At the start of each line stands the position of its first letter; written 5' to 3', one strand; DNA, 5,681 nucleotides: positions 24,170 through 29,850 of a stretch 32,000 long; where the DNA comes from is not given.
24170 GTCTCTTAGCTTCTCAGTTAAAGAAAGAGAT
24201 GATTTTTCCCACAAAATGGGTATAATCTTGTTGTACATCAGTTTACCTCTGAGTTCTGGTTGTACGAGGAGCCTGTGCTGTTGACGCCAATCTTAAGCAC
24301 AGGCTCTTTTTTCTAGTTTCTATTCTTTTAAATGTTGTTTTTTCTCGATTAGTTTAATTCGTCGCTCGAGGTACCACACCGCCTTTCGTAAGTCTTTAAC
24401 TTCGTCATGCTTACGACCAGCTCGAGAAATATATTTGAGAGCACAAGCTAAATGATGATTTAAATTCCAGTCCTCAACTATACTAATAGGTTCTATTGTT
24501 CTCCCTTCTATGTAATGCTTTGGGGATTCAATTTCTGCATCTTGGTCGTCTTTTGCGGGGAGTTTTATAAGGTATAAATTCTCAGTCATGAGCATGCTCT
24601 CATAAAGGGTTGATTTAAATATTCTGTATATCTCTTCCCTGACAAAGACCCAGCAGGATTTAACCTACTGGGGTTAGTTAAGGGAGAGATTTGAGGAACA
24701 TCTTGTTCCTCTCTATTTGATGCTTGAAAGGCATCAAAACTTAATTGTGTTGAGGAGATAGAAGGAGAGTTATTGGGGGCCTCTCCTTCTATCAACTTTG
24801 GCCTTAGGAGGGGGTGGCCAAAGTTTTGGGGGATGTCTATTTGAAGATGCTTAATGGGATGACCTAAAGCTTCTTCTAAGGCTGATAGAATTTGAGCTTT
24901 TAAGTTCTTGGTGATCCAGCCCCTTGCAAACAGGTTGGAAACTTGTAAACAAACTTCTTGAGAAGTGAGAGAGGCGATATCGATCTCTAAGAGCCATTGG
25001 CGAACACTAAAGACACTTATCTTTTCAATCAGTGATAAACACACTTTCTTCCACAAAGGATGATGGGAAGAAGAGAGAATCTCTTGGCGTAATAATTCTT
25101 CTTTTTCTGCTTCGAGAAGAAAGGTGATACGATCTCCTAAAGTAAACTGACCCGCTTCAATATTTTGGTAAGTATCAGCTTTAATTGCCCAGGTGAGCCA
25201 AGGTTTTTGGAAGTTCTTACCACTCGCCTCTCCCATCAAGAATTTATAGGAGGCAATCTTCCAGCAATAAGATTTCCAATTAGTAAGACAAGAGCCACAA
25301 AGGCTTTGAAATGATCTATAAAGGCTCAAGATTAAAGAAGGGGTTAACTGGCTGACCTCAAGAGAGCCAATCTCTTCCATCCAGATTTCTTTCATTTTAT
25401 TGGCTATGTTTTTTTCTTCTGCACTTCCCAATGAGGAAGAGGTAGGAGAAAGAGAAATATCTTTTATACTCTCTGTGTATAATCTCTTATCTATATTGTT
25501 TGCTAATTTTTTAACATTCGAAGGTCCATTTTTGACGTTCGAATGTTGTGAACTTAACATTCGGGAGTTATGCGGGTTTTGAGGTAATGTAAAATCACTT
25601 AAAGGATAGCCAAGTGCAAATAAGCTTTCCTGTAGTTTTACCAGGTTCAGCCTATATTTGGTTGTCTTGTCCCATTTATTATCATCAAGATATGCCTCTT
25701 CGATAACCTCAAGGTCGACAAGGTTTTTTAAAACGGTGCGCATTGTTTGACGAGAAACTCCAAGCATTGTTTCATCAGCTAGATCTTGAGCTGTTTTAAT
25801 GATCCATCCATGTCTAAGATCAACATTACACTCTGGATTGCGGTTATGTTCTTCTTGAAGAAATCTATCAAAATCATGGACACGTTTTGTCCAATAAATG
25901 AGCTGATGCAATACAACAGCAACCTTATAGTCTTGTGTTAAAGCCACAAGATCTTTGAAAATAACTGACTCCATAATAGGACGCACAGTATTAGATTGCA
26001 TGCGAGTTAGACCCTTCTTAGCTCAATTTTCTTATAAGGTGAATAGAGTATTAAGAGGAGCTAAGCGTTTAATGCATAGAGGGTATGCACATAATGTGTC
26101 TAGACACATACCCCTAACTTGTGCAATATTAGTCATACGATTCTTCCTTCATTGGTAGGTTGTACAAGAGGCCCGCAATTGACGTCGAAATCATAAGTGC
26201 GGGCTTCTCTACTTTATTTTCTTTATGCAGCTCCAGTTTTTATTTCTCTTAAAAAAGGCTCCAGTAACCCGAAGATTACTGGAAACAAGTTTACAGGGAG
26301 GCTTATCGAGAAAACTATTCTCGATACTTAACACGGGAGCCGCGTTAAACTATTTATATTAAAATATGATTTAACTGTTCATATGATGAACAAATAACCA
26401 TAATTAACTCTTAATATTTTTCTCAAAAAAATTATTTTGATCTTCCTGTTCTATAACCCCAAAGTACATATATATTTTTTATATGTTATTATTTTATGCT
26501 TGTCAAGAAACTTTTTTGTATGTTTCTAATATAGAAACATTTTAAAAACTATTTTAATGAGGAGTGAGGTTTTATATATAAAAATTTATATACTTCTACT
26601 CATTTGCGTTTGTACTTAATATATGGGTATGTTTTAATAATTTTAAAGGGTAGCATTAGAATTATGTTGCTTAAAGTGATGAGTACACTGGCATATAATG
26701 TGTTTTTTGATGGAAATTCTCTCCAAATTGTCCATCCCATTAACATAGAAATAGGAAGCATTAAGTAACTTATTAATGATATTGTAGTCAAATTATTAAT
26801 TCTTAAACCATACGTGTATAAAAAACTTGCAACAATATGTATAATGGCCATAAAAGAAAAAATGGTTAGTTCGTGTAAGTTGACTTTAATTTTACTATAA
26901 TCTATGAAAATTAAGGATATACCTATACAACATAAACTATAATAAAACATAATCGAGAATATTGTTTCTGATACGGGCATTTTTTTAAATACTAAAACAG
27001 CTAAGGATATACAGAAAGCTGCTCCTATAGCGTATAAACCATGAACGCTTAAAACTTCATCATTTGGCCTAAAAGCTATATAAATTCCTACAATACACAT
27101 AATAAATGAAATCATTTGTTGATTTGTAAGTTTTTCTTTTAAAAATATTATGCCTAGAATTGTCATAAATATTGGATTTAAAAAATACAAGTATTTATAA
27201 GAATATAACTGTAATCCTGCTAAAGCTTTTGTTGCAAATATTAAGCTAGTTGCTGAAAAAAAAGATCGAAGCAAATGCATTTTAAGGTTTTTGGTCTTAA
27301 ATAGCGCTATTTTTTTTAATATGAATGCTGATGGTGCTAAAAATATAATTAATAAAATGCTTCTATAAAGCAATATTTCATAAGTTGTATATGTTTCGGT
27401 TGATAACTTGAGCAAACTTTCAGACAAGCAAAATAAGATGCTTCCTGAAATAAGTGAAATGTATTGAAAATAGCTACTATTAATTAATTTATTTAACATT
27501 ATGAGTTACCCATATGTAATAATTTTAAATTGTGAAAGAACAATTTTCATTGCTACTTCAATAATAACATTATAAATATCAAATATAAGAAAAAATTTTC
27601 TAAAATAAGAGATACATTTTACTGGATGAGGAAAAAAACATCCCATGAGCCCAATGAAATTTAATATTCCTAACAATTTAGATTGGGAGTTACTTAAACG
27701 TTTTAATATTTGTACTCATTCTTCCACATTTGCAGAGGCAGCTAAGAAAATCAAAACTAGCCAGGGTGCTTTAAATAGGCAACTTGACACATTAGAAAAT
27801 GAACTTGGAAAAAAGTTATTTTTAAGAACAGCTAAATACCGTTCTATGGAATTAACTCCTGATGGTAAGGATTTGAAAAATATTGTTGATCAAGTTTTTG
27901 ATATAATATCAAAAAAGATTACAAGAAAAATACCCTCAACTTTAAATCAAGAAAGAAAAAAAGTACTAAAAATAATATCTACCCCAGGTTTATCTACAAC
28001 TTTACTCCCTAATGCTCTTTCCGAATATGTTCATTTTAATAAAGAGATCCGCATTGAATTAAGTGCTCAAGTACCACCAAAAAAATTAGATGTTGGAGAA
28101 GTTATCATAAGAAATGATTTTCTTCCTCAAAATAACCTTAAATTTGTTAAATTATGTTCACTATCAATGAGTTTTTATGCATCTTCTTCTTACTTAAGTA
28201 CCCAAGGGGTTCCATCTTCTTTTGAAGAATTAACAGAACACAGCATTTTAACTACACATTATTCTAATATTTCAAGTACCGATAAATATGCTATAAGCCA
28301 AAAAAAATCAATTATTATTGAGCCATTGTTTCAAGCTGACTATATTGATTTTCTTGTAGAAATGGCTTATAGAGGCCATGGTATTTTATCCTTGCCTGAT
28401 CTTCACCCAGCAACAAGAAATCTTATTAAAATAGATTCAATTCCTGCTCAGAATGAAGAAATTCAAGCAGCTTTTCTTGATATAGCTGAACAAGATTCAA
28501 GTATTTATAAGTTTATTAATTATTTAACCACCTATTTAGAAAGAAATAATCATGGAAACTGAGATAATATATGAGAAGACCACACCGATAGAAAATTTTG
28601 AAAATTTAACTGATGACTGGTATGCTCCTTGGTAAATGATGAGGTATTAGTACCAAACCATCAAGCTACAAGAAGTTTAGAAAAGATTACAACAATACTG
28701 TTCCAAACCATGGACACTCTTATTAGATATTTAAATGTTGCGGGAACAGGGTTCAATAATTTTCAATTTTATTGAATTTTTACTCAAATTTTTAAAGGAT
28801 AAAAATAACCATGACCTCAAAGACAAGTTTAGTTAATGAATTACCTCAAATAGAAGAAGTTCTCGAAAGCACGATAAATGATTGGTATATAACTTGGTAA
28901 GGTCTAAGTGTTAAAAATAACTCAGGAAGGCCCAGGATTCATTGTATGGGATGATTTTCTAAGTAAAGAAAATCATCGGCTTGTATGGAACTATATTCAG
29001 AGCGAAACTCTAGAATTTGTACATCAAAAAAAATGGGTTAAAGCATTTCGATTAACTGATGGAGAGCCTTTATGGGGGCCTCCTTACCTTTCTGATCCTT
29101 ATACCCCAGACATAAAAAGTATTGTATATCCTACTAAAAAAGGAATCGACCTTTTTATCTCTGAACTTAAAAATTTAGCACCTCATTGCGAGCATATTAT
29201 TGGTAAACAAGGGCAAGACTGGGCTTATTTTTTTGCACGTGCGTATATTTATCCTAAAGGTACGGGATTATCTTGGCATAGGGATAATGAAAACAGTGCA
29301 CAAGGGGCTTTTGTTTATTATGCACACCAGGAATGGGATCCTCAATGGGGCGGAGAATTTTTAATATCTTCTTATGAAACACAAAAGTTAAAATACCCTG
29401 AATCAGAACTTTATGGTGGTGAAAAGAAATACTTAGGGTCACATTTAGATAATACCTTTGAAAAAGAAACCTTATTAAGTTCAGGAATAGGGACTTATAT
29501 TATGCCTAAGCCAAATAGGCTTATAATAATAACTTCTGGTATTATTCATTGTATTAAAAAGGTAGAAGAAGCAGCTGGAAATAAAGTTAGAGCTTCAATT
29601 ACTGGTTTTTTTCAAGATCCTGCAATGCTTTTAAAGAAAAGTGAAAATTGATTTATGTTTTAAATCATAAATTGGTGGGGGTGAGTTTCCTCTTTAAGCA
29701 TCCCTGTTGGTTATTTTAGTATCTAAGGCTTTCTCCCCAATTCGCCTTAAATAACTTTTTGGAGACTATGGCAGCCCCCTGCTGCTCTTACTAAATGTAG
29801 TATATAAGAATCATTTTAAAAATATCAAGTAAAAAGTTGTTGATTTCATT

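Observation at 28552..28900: Two tandem unannotated mini-ORFs encode paralogous peptides that both end in D-W-Y-x-x-W-stop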

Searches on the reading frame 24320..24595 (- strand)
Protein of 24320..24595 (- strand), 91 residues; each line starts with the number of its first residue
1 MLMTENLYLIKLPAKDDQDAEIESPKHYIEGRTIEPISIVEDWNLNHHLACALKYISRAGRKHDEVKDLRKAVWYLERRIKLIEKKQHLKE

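Call 3: search_protein_families(library=pfam, proteins=[window:24320-24595:-], max_evalue=0.01)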
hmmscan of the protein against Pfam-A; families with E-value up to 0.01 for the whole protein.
window:24320-24595:- (91 aa): 1 family
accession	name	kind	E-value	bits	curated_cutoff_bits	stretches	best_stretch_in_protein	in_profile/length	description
PF11753.13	DUF3310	-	1.5e-13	51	24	1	22-77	1-60/60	Protein of unknwon function (DUF3310)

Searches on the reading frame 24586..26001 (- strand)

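Call 3: search_protein_families(library=pfam, proteins=[window:24586-26001:-], max_evalue=0.01)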
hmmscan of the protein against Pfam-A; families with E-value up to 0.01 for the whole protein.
window:24586-26001:- (471 aa): 1 family
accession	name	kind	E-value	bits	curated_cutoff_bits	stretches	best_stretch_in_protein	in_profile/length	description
PF11638.13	DnaA_N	-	1e-08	35.2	24.6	1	316-376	3-64/65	DnaA N-terminal domain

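Call 33: search_protein_families(library=ncbifam, proteins=[window:24586-26001:-], max_evalue=0.01)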
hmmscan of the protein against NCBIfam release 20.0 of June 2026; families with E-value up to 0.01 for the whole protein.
window:24586-26001:- (471 aa): 1 family
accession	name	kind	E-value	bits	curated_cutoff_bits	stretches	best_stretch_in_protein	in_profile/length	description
TIGR00362.1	DnaA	equivalog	0.00014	21.1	343.9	1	317-391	1-74/437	chromosomal replication initiator protein DnaA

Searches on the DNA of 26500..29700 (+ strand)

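Call 68: search_dna_similar(query=window:26500-29700:+, collection=plasmids, mode=distant, max_rows=10)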
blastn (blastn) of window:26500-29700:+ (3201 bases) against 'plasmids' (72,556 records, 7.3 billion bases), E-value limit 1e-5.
No match.
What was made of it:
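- Tried and rejected: A nucleotide search of the cassette against PLSDB plasmids gave no match (call 68).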

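Call 93: search_rna_families(source=window, start=28300, end=29100, threshold=evalue, max_evalue=1)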
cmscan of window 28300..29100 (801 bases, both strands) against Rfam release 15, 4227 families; matches with E-value up to 1: 1.
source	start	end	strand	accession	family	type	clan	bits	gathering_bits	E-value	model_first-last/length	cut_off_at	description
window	29043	29064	+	RF01748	nuoG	Cis-reg;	-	16.5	33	0.94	1-43/43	no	nuoG RNA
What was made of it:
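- No Rfam RNA lies in the region (call 93).
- Tried and rejected: No Rfam family lies in 28300-29100 (call 93).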

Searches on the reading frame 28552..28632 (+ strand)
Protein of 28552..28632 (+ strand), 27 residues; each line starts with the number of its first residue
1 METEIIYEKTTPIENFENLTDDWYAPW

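Call 21: search_protein_families(library=ncbifam, proteins=[window:28552-28632:+], max_evalue=1)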
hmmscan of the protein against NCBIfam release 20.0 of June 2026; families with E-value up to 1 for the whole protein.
seq(27 aa): 0 families

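Call 22: search_protein_families(library=pfam, proteins=[window:28552-28632:+], max_evalue=1)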
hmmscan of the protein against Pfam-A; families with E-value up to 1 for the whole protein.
seq(27 aa): 0 families

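Call 50: list_cluster_members(proteins=[window:28552-28632:+, window:28811-28897:+, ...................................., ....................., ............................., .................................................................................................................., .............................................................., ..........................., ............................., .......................])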
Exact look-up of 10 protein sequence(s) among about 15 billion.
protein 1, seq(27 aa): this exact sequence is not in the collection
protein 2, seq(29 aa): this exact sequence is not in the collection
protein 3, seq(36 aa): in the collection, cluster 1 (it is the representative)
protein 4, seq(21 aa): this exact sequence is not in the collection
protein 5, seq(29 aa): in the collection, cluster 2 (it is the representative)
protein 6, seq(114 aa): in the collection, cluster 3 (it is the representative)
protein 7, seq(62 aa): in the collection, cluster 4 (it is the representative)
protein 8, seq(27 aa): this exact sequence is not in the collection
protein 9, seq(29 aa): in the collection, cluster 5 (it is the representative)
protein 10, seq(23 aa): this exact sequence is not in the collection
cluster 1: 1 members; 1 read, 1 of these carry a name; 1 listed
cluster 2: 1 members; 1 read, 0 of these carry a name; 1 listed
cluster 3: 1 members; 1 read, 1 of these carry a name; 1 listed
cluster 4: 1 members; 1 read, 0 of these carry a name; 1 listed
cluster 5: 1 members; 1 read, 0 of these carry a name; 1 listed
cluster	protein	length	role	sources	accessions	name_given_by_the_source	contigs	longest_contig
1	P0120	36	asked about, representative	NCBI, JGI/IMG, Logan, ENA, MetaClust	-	\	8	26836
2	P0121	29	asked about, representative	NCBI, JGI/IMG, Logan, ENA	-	-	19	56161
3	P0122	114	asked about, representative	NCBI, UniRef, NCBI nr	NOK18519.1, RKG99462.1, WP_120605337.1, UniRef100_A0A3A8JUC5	Nif11 family protein [Corallococcus carmarthensis] | Nif11 family protein n=1 Tax=Corallococcus carmarthensis TaxID=2316728 ...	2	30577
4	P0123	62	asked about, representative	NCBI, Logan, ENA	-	-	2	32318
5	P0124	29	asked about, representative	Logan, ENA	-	-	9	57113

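Call 88: find_homologous_proteins(query=P0122, max_evalue=0.01)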
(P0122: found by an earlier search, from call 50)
Query P0122 (114 aa): 9 proteins with E <= 0.01 among 11 candidates.
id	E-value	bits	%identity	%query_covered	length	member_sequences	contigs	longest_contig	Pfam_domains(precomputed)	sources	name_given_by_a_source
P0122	9.1e-69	247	100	100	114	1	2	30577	PF07862.17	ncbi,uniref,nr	ncbi:Nif11 family protein [Corallococcus carmarthensis]|uniref:Nif11 family protein n=1 Tax=Coralloc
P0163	2.2e-42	162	65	100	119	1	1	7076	PF07862.17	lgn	-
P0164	2.3e-41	158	63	100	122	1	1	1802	PF07862.17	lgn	-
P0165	1.7e-40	156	63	100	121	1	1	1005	PF07862.17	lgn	-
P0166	3.5e-36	142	59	100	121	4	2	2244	PF07862.17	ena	-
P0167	7.0e-35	138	60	100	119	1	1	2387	PF07862.17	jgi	jgi:hypothetical protein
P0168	1.1e-33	134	57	100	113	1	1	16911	PF07862.17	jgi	jgi:hypothetical protein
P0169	1.3e-33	133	62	94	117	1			PF07862.17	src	-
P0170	4.7e-33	132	60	100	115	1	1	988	PF07862.17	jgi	jgi:predicted ribosomally synthesized peptide with nif11-like leader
